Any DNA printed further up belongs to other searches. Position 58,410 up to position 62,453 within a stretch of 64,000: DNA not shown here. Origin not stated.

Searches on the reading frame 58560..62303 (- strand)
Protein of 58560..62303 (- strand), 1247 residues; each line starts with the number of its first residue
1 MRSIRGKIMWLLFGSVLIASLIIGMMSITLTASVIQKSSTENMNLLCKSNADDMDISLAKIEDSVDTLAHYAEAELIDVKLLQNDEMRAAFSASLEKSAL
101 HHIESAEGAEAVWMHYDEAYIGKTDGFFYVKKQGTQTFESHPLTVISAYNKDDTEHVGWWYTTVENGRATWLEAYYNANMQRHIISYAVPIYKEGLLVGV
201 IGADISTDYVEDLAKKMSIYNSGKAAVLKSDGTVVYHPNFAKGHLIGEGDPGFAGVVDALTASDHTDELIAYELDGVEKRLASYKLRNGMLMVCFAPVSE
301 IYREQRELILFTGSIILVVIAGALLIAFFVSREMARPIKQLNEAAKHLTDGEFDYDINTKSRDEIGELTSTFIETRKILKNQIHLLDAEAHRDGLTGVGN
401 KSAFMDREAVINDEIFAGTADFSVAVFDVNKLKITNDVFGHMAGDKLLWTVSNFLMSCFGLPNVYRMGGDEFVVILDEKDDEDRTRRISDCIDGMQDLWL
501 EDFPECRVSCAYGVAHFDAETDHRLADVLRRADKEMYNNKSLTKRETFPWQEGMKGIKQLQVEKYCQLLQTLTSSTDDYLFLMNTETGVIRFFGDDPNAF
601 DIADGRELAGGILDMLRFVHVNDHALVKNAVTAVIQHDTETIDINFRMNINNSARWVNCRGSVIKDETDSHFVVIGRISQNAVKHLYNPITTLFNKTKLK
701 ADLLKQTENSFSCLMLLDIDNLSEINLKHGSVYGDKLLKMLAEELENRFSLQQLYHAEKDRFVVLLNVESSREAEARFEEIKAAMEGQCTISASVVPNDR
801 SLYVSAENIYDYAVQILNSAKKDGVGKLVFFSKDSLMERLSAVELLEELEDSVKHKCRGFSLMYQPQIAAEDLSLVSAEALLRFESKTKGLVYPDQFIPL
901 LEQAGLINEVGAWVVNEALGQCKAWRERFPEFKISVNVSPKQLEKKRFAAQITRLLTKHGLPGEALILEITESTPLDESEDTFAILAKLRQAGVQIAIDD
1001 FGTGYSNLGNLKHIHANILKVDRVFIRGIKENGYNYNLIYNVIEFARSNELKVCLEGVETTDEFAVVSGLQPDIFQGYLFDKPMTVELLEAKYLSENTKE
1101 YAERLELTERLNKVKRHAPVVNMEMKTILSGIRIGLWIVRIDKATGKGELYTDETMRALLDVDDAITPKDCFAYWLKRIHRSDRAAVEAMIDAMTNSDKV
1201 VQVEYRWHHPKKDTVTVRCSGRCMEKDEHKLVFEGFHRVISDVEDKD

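Call 44: search_protein_families(library=pfam, proteins=[window:58560-62303:-], max_evalue=0.0001)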
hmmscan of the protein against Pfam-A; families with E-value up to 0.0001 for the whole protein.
window:58560-62303:- (1247 aa): 7 families
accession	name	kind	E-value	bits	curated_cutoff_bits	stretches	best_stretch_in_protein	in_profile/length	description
PF00563.25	EAL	-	4.8e-61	206.6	31.3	1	849-1083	4-236/236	EAL domain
PF00990.26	GGDEF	-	8.8e-34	117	23.8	2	390-541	1-156/161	Diguanylate cyclase, GGDEF domain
PF02743.24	dCache_1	-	2e-16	60.7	45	1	66-289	31-233/240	Cache domain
PF08447.18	PAS_3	-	3.8e-13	50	25.6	1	1150-1232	2-83/89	PAS fold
PF00672.30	HAMP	-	1.2e-10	42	25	1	329-375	1-47/53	HAMP domain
PF22673.2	MCP-like_PDC_1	-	9.1e-09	36.2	27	1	119-208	25-109/113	Methyl-accepting chemotaxis protein-like, first PDC sensor domain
PF17853.6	GGDEF_2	-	1.1e-05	26.1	24.5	0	733-793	33-93/116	GGDEF-like domain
